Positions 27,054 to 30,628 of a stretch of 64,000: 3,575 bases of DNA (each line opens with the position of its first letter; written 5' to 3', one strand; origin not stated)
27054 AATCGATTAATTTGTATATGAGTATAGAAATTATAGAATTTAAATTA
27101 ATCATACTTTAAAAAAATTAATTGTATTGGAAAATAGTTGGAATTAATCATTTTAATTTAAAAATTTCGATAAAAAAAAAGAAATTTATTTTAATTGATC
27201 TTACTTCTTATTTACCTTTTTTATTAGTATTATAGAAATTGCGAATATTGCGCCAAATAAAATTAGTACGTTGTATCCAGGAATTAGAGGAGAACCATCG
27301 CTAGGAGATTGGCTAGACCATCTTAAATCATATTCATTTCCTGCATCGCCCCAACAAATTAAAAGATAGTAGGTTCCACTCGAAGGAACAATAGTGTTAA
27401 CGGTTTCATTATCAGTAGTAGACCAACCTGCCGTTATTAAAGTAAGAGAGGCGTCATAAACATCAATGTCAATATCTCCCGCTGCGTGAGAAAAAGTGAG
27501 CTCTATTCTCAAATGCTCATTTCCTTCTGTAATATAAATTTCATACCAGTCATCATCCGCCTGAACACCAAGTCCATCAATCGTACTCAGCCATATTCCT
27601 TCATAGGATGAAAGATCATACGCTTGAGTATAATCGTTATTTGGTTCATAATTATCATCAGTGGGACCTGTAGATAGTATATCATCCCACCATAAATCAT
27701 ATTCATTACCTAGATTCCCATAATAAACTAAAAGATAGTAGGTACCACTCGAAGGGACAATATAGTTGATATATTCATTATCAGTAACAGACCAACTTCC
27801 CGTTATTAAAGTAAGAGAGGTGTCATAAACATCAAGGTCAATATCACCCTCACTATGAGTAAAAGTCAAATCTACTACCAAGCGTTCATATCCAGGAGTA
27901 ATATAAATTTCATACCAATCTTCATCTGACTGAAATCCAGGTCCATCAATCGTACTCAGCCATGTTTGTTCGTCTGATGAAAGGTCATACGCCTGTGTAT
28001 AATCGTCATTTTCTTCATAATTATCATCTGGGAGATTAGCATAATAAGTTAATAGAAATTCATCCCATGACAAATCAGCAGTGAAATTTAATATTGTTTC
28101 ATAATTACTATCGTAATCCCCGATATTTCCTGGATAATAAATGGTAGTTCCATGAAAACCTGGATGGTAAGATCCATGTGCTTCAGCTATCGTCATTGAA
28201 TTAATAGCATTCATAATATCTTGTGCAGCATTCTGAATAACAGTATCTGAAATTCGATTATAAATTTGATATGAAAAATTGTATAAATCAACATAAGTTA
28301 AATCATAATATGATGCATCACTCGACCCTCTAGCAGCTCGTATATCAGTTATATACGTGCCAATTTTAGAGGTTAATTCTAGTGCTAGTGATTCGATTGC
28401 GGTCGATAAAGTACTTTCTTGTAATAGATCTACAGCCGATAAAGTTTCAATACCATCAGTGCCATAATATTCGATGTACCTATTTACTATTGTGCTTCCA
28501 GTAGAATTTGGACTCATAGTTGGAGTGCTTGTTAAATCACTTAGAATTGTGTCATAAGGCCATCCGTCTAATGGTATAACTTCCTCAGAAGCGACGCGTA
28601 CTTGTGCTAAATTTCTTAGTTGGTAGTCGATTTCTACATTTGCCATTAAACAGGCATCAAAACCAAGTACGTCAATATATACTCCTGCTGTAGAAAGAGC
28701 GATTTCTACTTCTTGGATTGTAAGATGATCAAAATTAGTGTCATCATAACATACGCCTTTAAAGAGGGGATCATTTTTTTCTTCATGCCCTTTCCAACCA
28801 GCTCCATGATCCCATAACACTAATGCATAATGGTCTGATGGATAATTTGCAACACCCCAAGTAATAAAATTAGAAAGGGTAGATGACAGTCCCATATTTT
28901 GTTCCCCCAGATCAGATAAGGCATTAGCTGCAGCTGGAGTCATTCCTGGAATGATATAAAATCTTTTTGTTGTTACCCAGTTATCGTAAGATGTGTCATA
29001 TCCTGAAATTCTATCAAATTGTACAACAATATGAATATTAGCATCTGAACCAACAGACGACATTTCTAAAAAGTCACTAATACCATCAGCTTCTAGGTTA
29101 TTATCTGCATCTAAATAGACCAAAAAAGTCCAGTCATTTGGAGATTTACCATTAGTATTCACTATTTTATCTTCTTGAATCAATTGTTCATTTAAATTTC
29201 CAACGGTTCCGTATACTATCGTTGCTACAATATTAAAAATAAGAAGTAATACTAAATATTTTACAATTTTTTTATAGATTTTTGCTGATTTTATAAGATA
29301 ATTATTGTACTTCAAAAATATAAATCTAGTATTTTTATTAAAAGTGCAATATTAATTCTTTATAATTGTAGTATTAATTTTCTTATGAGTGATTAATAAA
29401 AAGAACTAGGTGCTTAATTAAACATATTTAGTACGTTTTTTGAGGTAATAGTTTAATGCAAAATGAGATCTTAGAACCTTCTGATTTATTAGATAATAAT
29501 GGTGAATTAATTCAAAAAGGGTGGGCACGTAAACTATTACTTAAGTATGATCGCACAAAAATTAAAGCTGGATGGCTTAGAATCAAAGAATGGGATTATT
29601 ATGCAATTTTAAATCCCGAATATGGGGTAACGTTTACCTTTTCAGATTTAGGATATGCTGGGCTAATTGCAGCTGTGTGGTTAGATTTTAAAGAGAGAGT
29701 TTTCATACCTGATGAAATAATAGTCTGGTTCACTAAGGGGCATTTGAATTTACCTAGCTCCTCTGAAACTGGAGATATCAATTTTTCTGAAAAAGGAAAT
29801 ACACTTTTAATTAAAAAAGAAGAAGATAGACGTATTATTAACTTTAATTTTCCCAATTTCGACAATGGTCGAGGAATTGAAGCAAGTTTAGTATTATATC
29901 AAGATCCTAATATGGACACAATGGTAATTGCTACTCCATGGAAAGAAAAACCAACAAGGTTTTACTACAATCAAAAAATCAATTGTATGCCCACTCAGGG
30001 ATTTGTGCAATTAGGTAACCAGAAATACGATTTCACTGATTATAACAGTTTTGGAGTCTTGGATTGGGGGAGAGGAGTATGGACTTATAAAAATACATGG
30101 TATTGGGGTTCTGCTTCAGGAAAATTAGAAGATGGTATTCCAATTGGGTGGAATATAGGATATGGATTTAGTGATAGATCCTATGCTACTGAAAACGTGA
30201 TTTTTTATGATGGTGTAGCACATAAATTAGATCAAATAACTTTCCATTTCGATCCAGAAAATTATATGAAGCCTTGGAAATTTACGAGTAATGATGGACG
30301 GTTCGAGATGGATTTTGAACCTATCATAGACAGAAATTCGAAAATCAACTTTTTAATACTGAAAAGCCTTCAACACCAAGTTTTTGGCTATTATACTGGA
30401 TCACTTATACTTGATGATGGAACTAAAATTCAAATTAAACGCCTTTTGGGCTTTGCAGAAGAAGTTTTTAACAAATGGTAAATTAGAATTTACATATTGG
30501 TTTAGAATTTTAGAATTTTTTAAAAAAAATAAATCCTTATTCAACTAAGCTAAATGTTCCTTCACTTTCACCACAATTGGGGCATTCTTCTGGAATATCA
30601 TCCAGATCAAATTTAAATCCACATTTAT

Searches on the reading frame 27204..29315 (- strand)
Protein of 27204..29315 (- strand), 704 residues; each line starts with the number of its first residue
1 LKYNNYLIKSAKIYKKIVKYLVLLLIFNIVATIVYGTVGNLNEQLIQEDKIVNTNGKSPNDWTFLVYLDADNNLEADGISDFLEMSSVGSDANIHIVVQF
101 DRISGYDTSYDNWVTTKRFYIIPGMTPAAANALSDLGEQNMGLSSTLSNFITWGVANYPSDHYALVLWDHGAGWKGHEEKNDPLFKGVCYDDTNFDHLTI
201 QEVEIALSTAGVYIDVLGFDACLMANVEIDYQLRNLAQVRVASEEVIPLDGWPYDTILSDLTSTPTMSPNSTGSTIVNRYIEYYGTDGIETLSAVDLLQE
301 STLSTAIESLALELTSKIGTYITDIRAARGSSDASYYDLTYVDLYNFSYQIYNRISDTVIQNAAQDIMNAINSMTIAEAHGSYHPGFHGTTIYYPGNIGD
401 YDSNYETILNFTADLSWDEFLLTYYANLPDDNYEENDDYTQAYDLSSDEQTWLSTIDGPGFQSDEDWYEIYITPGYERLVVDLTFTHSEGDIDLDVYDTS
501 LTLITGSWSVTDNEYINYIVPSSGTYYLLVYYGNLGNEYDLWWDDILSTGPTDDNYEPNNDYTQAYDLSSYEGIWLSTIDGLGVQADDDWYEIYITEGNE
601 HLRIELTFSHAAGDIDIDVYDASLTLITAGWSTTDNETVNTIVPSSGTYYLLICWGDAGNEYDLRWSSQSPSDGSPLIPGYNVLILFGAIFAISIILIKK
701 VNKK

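Call 73: search_protein_families(library=pfam, proteins=[window:27204-29315:-], max_evalue=0.00001)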
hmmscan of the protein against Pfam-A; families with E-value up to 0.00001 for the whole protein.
window:27204-29315:- (704 aa): 2 families
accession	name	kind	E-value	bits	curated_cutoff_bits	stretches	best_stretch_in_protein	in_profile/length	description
PF03415.19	Peptidase_C11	-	2.1e-58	199.1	25.8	1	66-421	1-356/359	Clostripain family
PF04151.21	PPC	-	1e-08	36.3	25.9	0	464-531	1-69/70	Bacterial pre-peptidase C-terminal domain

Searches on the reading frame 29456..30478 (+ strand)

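Call 73: search_protein_families(library=pfam, proteins=[window:29456-30478:+], max_evalue=0.00001)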
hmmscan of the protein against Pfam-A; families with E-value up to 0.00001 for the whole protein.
window:29456-30478:+ (341 aa): 1 family
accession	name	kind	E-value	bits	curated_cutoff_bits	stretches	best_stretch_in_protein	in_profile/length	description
PF10974.15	DUF2804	-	1.8e-142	475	26.9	1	2-341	1-339/339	Domain of unknown function (DUF2804)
